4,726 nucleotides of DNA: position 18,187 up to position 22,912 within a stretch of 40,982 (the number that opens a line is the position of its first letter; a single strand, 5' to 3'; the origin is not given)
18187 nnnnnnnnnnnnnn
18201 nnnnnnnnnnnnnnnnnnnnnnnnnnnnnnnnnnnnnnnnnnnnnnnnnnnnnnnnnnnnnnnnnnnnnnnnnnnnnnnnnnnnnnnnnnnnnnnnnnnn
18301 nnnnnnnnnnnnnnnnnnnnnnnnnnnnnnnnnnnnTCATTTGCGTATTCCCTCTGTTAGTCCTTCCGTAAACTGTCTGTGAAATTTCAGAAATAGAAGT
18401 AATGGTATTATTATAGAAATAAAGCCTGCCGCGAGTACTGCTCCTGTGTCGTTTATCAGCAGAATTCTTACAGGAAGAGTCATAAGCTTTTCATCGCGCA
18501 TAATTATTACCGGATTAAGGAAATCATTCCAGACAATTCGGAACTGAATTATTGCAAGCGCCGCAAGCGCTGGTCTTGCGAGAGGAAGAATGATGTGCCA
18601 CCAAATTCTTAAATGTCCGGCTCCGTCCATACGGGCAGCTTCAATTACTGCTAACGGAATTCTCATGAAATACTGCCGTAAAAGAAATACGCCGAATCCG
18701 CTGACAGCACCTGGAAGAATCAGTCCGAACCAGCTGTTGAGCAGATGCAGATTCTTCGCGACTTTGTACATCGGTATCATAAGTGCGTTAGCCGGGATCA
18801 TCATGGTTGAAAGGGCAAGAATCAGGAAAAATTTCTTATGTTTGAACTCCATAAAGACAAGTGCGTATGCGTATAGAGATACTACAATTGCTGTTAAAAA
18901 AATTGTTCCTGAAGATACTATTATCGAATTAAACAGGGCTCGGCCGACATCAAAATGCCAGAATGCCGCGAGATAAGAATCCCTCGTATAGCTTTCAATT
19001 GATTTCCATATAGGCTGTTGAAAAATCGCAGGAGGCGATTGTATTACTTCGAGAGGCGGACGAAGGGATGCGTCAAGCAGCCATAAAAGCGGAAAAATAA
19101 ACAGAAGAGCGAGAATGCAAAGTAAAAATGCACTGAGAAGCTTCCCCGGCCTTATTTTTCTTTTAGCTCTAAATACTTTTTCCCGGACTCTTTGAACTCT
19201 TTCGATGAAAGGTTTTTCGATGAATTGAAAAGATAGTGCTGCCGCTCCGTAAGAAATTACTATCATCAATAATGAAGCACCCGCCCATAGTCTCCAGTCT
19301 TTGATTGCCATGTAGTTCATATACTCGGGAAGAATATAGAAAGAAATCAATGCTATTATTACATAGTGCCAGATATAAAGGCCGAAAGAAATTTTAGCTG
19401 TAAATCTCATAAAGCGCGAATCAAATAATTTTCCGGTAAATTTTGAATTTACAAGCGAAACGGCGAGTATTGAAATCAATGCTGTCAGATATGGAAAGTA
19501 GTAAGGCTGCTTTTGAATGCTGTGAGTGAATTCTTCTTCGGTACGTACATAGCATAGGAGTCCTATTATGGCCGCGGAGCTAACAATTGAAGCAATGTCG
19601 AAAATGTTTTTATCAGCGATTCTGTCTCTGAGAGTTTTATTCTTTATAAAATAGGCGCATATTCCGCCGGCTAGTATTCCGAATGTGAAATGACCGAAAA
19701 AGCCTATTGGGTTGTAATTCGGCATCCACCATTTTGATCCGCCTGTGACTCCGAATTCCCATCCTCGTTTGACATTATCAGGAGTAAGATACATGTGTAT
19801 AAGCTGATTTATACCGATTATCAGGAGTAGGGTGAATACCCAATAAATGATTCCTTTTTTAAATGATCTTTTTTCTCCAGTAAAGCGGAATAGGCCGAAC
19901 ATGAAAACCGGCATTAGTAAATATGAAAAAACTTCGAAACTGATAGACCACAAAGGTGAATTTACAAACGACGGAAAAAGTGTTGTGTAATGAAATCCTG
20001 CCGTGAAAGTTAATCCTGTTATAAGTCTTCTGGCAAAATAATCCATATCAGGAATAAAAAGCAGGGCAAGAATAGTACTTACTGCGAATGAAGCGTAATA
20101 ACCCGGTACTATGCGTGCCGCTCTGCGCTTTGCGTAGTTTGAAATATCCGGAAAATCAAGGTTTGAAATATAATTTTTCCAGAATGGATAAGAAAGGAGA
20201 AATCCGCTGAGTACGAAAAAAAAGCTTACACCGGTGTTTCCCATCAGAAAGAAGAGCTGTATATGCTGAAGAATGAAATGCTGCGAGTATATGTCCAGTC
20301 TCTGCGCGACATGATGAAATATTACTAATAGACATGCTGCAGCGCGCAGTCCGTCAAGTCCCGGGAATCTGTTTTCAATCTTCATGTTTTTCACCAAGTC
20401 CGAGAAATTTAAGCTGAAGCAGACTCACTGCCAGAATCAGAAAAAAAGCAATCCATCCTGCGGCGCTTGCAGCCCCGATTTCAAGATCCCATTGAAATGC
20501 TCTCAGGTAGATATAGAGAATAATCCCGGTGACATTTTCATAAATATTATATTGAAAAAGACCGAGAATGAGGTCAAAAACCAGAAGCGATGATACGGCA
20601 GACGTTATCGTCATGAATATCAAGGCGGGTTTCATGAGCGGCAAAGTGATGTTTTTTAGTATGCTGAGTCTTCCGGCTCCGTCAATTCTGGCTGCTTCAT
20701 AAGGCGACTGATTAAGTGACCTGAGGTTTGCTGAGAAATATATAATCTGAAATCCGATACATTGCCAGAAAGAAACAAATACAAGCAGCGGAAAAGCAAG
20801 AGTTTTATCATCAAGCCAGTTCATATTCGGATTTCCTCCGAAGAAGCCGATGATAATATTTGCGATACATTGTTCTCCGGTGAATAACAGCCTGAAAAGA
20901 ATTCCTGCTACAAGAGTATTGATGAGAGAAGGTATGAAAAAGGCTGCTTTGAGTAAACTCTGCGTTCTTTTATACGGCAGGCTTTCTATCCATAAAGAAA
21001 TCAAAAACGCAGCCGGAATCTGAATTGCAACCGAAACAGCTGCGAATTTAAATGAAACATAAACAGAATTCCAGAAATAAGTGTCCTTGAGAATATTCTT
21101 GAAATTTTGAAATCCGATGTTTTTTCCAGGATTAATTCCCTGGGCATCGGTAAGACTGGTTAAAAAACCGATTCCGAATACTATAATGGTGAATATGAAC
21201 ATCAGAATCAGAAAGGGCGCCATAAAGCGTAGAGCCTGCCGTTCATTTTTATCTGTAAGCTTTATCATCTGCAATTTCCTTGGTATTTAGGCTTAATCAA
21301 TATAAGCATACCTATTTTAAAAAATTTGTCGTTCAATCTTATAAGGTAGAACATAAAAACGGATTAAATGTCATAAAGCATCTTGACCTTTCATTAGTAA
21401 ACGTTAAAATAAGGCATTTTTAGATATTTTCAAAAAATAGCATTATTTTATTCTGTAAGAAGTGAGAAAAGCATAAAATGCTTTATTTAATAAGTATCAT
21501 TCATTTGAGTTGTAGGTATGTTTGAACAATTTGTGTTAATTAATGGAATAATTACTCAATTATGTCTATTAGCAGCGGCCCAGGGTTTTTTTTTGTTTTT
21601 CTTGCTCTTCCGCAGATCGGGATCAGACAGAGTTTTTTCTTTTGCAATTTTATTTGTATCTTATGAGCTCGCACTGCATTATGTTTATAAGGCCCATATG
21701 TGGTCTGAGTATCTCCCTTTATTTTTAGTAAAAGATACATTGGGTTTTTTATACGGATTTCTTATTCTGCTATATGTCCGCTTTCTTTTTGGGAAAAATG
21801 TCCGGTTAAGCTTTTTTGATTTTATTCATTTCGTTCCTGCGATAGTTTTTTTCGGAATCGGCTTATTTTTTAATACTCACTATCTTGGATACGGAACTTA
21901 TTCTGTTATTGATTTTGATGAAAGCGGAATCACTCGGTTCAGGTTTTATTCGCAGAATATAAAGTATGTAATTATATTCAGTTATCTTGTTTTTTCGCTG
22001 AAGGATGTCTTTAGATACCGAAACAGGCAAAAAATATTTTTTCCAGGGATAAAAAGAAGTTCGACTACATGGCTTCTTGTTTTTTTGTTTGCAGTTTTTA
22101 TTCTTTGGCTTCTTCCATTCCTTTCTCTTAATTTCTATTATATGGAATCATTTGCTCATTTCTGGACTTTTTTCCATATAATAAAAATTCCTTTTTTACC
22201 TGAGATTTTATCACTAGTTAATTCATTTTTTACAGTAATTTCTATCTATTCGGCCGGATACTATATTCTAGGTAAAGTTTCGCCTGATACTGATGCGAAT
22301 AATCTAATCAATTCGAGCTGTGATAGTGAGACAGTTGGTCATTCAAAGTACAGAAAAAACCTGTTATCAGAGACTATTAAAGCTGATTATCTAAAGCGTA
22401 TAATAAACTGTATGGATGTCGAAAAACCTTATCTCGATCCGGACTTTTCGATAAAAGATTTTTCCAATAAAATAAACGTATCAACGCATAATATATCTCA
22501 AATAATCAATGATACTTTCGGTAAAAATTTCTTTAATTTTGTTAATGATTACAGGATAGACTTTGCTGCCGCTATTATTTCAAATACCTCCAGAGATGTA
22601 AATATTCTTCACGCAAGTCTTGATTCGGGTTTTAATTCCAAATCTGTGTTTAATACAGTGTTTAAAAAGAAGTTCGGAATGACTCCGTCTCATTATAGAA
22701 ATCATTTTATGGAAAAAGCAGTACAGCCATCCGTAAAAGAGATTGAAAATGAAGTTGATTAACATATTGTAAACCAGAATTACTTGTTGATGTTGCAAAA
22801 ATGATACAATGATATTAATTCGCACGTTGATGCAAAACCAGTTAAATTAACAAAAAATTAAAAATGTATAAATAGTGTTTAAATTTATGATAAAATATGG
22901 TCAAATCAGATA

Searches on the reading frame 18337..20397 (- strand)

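Call 40: search_protein_families(library=pfam, proteins=[window:18337-20397:-], max_evalue=0.000001)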
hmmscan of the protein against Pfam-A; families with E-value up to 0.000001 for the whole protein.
window:18337-20397:- (686 aa): 2 families
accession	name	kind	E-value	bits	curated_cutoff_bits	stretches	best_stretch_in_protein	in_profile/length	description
PF01757.29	Acyl_transf_3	-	6.8e-32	111.2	31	1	12-384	2-323/326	Acyltransferase domain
PF00528.27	BPD_transp_1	-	6.8e-14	52.5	26.4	1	504-668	2-171/184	Binding-protein-dependent transport system inner membrane component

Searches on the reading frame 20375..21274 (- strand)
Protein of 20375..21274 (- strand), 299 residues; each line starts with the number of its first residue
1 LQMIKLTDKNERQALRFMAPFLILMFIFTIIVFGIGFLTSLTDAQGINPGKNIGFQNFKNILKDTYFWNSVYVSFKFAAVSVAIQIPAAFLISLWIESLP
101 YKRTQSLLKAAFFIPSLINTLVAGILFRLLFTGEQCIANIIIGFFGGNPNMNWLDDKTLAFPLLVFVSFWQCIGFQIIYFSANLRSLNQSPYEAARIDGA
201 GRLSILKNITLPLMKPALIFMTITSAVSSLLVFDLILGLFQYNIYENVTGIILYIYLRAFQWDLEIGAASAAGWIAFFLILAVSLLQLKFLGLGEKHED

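Call 40: search_protein_families(library=pfam, proteins=[window:20375-21274:-], max_evalue=0.000001)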
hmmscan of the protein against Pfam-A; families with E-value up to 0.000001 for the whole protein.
window:20375-21274:- (299 aa): 1 family
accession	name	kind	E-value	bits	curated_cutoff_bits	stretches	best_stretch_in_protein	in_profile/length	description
PF00528.27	BPD_transp_1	-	1.1e-11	45.3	26.4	1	90-286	2-174/184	Binding-protein-dependent transport system inner membrane component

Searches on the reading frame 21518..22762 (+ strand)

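Call 40: search_protein_families(library=pfam, proteins=[window:21518-22762:+], max_evalue=0.000001)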
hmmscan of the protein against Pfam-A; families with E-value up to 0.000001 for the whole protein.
window:21518-22762:+ (414 aa): 2 families
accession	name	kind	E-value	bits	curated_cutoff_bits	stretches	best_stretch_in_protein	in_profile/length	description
PF12833.13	HTH_18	-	3.9e-14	53.1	33.6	1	317-395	3-79/80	Helix-turn-helix domain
PF00165.29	HTH_AraC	-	4e-08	33.6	26.6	1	353-395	1-42/42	Bacterial regulatory helix-turn-helix proteins, AraC family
